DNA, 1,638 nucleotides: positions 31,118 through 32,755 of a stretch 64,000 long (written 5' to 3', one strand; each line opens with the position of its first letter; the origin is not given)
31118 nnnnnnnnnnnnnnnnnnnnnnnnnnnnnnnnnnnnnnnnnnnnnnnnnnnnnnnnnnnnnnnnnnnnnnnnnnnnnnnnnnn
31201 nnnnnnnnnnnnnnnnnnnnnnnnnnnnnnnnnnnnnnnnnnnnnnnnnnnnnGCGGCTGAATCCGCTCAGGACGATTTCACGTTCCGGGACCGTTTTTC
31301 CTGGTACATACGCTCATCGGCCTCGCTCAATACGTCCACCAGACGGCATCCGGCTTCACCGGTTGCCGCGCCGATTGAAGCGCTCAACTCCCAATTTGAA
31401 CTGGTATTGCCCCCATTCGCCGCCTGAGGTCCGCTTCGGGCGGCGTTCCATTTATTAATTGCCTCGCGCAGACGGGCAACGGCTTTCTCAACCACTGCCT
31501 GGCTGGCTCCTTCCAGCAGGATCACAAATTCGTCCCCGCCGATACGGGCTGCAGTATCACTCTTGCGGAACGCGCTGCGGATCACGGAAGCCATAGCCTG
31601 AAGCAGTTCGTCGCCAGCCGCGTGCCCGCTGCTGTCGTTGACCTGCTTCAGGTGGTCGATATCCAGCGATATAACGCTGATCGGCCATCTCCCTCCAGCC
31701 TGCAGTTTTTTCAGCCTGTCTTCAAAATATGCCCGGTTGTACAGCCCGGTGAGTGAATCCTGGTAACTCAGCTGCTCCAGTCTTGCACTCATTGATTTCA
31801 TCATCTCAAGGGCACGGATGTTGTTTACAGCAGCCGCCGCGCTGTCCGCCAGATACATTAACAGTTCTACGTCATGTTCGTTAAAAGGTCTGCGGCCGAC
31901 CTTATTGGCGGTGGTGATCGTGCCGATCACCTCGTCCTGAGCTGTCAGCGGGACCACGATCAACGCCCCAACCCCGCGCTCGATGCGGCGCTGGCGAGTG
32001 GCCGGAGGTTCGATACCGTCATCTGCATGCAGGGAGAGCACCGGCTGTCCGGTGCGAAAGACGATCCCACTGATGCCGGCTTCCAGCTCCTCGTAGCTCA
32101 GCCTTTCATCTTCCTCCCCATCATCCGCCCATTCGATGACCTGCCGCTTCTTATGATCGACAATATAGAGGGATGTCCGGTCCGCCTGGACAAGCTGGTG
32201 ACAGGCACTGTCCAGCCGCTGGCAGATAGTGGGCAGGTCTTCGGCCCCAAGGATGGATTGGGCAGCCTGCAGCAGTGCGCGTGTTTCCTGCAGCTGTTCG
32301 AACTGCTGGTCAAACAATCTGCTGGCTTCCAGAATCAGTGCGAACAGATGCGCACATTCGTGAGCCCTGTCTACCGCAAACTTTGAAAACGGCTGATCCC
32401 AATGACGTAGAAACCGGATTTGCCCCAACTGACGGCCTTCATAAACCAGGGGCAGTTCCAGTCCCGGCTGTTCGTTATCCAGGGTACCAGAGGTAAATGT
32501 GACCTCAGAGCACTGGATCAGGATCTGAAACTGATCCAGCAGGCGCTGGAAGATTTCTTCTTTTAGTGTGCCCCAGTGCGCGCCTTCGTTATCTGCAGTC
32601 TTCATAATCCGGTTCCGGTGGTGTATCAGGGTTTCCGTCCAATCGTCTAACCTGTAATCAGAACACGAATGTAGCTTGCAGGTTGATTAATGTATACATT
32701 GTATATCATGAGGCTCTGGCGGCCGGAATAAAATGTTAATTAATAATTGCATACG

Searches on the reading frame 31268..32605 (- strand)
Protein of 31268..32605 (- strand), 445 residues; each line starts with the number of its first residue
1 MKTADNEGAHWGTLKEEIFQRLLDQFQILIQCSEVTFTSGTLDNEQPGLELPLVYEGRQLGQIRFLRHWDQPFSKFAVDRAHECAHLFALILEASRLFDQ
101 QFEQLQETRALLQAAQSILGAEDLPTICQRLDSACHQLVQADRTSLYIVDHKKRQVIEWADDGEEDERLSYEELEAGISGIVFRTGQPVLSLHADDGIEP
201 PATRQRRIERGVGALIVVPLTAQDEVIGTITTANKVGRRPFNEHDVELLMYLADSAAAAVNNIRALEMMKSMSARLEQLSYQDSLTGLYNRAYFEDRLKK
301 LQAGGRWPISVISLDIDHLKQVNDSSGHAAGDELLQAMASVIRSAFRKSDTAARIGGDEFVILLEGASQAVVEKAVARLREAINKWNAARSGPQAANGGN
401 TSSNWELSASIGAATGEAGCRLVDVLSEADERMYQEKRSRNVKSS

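Call 9: search_protein_families(library=pfam, proteins=[window:31268-32605:-], max_evalue=0.001)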
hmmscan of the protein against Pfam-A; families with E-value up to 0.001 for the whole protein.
window:31268-32605:- (445 aa): 5 families
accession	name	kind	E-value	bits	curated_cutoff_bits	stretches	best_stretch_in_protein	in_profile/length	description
PF00990.26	GGDEF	-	6e-35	120.8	23.8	1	281-440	2-158/161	Diguanylate cyclase, GGDEF domain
PF13185.12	GAF_2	-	8.1e-17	62.2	28.6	1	123-260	3-135/136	GAF domain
PF01590.32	GAF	-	1e-15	58.9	22.4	1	123-260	1-133/133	GAF domain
PF13492.12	GAF_3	-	1e-07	32.9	27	1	127-262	5-129/129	GAF domain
PF17853.6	GGDEF_2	-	0.00069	20.3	24.5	0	295-389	9-92/116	GGDEF-like domain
